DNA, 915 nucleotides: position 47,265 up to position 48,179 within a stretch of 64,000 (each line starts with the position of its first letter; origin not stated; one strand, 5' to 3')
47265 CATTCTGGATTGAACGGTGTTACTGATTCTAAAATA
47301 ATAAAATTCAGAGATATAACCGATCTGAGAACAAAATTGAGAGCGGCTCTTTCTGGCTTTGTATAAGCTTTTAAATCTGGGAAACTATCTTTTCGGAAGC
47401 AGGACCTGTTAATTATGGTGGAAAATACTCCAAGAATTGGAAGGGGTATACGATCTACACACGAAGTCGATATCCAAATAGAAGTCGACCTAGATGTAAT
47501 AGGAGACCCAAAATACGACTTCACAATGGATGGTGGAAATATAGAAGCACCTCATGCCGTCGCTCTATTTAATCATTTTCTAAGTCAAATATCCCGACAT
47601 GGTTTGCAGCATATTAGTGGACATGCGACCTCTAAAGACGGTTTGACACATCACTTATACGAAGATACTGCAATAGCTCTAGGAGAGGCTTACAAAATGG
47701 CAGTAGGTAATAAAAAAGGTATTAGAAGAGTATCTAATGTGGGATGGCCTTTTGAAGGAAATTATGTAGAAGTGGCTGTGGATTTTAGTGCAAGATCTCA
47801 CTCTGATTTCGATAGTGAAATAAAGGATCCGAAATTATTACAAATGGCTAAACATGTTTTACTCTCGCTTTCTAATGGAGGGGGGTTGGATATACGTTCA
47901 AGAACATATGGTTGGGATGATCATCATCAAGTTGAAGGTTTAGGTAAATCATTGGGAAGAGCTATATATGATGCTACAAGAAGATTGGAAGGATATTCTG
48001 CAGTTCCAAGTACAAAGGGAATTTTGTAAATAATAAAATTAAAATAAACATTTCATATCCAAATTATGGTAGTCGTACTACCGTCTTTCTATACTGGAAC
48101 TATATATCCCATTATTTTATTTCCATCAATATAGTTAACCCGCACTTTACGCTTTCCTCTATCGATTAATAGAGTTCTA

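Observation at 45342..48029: Tight operon of HTH, micro-ORF, PRTase-like and nucleoside-deoxyribosyltransferase-like genes next to an orphan, divergent IGPD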

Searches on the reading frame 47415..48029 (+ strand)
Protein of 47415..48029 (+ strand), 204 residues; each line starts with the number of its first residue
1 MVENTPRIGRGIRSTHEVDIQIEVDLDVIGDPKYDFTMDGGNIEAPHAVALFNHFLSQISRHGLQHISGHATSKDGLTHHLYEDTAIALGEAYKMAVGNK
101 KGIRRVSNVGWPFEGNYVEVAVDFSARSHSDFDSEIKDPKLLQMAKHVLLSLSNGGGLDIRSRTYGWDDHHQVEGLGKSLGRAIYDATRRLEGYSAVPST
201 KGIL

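Call 3: search_protein_families(library=pfam, proteins=[window:47415-48029:+], max_evalue=1)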
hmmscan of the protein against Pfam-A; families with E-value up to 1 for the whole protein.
window:47415-48029:+ (204 aa): 2 families
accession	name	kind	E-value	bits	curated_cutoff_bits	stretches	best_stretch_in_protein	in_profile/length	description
PF00475.24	IGPD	-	5.2e-27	95.1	27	1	49-184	3-144/144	Imidazoleglycerol-phosphate dehydratase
PF18172.6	LepB_GAP_N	-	0.31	11.3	27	1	26-93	17-86/188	LepB GAP domain N-terminal subdomain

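Call 4: search_protein_families(library=ncbifam, proteins=[window:47415-48029:+], max_evalue=1)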
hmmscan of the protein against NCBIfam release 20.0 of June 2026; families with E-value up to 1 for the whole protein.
window:47415-48029:+ (204 aa): 13 families
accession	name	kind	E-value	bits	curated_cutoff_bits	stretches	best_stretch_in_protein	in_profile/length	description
NF002116.0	PRK00951.2-6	equivalog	6.4e-34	117.6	269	1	12-204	9-197/197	imidazoleglycerol-phosphate dehydratase HisB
NF002111.0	PRK00951.2-1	equivalog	1.7e-32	112.6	231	1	7-204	4-194/194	imidazoleglycerol-phosphate dehydratase HisB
NF003937.0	PRK05446.1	equivalog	6.9e-32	110.8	443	1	4-204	164-355/355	bifunctional histidinol-phosphatase/imidazoleglycerol-phosphate dehydratase HisB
NF002110.2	PRK00951.1-6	equivalog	4.2e-28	98.5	266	1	7-204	1-199/199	imidazoleglycerol-phosphate dehydratase HisB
NF002109.0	PRK00951.1-5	equivalog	2.3e-25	89.5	278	1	11-204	7-196/196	imidazoleglycerol-phosphate dehydratase HisB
NF002112.0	PRK00951.2-2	equivalog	4.6e-25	88.5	315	1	13-204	8-194/194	imidazoleglycerol-phosphate dehydratase HisB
NF002115.0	PRK00951.2-5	equivalog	4.6e-25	88.5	289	1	13-204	9-195/195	imidazoleglycerol-phosphate dehydratase HisB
NF002108.0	PRK00951.1-3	equivalog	5.9e-25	88.1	328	1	5-204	8-203/205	imidazoleglycerol-phosphate dehydratase HisB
NF010121.0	PRK13598.1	equivalog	3.1e-24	85.8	295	1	11-204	7-193/193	imidazoleglycerol-phosphate dehydratase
NF002107.0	PRK00951.1-2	equivalog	2.7e-21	76.1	267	1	12-204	7-194/194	imidazoleglycerol-phosphate dehydratase HisB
NF002106.0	PRK00951.1-1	equivalog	3.6e-21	75.7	283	1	11-204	8-197/197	imidazoleglycerol-phosphate dehydratase HisB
NF002114.0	PRK00951.2-4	equivalog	1.3e-19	70.6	189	1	13-204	6-190/190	imidazoleglycerol-phosphate dehydratase HisB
NF002113.0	PRK00951.2-3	equivalog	1.7e-15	57.4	288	1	12-203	7-189/190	imidazoleglycerol-phosphate dehydratase HisB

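Call 28: find_homologous_proteins(query=window:47415-48029:+, max_evalue=0.001)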
Query window:47415-48029:+ (204 aa): 31 proteins with E <= 0.001 among 146 candidates.
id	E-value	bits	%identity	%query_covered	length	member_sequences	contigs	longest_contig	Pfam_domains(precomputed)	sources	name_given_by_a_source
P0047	6.5e-133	459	100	100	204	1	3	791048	PF00475.25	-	-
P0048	1.1e-65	239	59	97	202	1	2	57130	PF00475.25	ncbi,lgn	-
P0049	8.2e-58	214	59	86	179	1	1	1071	PF00475.25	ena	-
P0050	2.7e-20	91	34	91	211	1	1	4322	PF00475.25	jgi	jgi:imidazoleglycerol-phosphate dehydratase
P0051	1.5e-18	85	36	94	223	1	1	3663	PF00475.25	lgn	-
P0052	9.5e-17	80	34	94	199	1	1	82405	PF00475.25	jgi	jgi:imidazoleglycerol-phosphate dehydratase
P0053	6.3e-16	77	33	97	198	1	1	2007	PF00475.25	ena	-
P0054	1.1e-15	76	33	94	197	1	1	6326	PF00475.25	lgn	-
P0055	5.3e-15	74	33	97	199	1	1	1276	PF00475.25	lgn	-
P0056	2.4e-14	72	33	99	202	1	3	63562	PF00475.25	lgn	-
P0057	4.3e-14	71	32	100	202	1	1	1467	PF00475.25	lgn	-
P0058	6.4e-14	70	32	97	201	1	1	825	PF00475.25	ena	-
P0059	1.2e-13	69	34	94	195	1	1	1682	PF00475.25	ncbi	-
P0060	2.0e-13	69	36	76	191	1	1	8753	PF00475.25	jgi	-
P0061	3.0e-13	68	33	94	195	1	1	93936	PF00475.25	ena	-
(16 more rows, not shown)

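Call 30: search_solved_structures(query=window:47415-48029:+, show_alignments=3, max_evalue=0.001)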
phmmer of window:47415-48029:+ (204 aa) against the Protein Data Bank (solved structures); distinct sequences matched with E-value up to 0.001: 18.
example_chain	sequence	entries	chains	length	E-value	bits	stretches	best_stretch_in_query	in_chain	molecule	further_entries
8qav_A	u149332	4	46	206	3.3e-21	79.4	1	6-204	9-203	Imidazoleglycerol-phosphate dehydratase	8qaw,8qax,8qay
7oj5_A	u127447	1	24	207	3.4e-21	79.4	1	6-204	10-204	Imidazoleglycerol-phosphate dehydratase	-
6fwh_A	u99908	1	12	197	2.9e-20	76.3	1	36-204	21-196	Imidazoleglycerol-phosphate dehydratase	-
4qnk_A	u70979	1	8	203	1.1e-18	71.2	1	7-204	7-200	Imidazoleglycerol-phosphate dehydratase 2, chloroplastic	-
4mu0_A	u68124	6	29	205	1.1e-18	71.1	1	7-204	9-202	Imidazoleglycerol-phosphate dehydratase 2, chloroplastic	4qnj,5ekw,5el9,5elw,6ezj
4mu1_A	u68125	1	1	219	1.4e-18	70.8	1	7-204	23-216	Imidazoleglycerol-phosphate dehydratase 2, chloroplastic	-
4mu3_A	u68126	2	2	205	1.9e-18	70.4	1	37-204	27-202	Imidazoleglycerol-phosphate dehydratase 2, chloroplastic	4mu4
2f1d_A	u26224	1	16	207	2.8e-18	69.8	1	37-204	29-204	Imidazoleglycerol-phosphate dehydratase 1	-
8wmp_A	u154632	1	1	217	1.4e-17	67.5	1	9-204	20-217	Imidazoleglycerol-phosphate dehydratase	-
7fcy_A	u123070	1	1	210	1.7e-17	67.3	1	9-204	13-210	Imidazoleglycerol-phosphate dehydratase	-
4gqu_A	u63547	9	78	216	1.8e-17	67.2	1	9-204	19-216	Imidazoleglycerol-phosphate dehydratase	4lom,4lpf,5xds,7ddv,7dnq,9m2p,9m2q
5zqn_A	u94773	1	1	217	1.9e-17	67.1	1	9-204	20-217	Imidazoleglycerol-phosphate dehydratase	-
9m85_A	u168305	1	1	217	4.3e-17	66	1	9-204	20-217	Imidazoleglycerol-phosphate dehydratase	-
1rhy_A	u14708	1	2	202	1.8e-16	64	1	7-204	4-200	Imidazole glycerol phosphate dehydratase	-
6khh_A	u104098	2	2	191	2.4e-14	57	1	12-187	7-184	Imidazoleglycerol-phosphate dehydratase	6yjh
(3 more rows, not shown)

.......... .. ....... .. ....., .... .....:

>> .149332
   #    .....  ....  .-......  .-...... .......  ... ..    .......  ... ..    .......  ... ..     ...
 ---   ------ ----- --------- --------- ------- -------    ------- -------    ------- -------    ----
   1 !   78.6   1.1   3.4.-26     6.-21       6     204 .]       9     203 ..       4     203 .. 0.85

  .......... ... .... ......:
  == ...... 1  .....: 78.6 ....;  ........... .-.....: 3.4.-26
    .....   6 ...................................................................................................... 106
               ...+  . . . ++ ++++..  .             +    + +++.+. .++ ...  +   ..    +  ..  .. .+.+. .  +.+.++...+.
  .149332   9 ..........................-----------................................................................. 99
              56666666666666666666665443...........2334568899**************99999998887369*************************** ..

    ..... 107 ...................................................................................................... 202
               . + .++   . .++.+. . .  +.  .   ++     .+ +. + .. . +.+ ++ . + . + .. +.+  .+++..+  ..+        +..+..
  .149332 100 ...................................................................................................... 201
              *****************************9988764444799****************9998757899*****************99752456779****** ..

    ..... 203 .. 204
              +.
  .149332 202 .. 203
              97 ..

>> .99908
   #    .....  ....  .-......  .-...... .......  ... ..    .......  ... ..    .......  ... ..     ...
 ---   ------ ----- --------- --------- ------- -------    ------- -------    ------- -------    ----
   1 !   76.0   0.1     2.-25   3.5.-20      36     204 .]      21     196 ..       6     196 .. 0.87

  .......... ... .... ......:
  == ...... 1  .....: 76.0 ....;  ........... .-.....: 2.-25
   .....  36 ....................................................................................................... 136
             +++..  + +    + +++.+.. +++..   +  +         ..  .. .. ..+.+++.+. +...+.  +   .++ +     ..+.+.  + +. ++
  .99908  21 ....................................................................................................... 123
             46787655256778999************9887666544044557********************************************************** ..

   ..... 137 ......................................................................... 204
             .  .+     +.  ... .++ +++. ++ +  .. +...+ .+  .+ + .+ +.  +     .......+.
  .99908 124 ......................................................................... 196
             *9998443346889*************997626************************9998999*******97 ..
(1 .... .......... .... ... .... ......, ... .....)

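Call 41: find_encoding_contigs(protein=P0050, flank=5000, max_places=1)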
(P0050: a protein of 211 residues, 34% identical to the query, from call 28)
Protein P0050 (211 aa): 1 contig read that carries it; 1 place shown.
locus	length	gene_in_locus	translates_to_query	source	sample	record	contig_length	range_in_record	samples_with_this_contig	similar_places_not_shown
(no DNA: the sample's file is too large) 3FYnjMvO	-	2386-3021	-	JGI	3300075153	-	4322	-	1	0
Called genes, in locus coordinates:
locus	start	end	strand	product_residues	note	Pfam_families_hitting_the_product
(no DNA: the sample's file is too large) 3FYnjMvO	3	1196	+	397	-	?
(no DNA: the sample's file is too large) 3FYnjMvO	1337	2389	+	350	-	PF00155:Aminotran_1_2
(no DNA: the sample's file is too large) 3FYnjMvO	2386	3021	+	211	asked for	PF00475:IGPD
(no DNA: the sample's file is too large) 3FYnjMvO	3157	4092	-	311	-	-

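Call 42: find_encoding_contigs(protein=P0051, flank=5000, max_places=1)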
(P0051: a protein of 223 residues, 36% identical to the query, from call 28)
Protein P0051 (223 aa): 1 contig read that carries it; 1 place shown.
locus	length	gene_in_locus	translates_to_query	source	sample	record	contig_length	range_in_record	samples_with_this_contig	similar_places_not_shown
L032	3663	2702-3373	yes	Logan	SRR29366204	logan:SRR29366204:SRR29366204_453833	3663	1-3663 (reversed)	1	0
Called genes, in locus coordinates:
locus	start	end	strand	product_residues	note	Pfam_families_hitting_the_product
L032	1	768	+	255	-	?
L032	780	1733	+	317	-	-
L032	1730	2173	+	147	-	-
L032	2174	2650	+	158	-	PF05014:Nuc_deoxyrib_tr (weak)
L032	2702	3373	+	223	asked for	PF00475:IGPD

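Call 43: find_encoding_contigs(protein=P0052, flank=6000, max_places=1)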
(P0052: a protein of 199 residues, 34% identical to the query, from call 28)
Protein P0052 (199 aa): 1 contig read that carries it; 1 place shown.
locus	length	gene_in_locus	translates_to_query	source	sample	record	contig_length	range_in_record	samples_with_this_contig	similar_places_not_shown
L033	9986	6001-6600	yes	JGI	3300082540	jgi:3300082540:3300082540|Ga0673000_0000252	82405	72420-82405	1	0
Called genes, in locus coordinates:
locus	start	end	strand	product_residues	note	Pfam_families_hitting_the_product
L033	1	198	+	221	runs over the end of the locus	PF00528:BPD_transp_1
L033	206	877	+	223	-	PF00528:BPD_transp_1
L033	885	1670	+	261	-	PF00005:ABC_tran, PF02463:SMC_N (weak), PF13304:AAA_21 (weak)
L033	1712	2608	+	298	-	PF01728:FtsJ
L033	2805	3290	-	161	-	PF00404:Dockerin_1 (faint), PF10591:SPARC_Ca_bdg (faint), PF00036:EF-hand_1 (faint), PF13202:EF-hand_5 (faint), PF13405:EF-hand_6 (faint), PF13833:EF-hand_8 (faint), PF13499:EF-hand_7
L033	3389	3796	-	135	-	PF13405:EF-hand_6 (faint), PF00036:EF-hand_1 (faint), PF13202:EF-hand_5 (faint), PF13499:EF-hand_7 (weak)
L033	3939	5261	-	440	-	PF13191:AAA_16 (faint), PF13401:AAA_22 (faint), PF00004:AAA (weak), PF07728:AAA_5 (faint), PF07724:AAA_2, PF00004:AAA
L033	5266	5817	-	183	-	PF00227:Proteasome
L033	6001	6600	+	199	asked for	PF00475:IGPD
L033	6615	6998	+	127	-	PF10947:DUF2628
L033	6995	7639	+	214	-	PF00117:GATase, PF01174:SNO (faint)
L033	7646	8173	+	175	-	PF00583:Acetyltransf_1, PF13673:Acetyltransf_10, PF13508:Acetyltransf_7, PF08445:FR47 (weak)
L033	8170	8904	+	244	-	PF00977:His_biosynth, PF01207:Dus (faint)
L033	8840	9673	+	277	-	PF00977:His_biosynth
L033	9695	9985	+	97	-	?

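Call 45: search_protein_families(library=ncbifam, proteins=[L032:1730-2173:+, L032:2174-2650:+, L032:780-1733:+], max_evalue=0.001)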
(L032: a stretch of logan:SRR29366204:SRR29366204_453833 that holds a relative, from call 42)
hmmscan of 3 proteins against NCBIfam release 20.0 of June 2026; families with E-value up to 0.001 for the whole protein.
L032:1730-2173:+ (147 aa): 0 families

L032:2174-2650:+ (158 aa): 0 families

L032:780-1733:+ (317 aa): 0 families

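Call 73: search_protein_families(library=padloc, proteins=[window:47415-48029:+], max_evalue=0.01)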
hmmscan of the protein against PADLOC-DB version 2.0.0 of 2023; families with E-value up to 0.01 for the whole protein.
window:47415-48029:+ (204 aa): 0 families
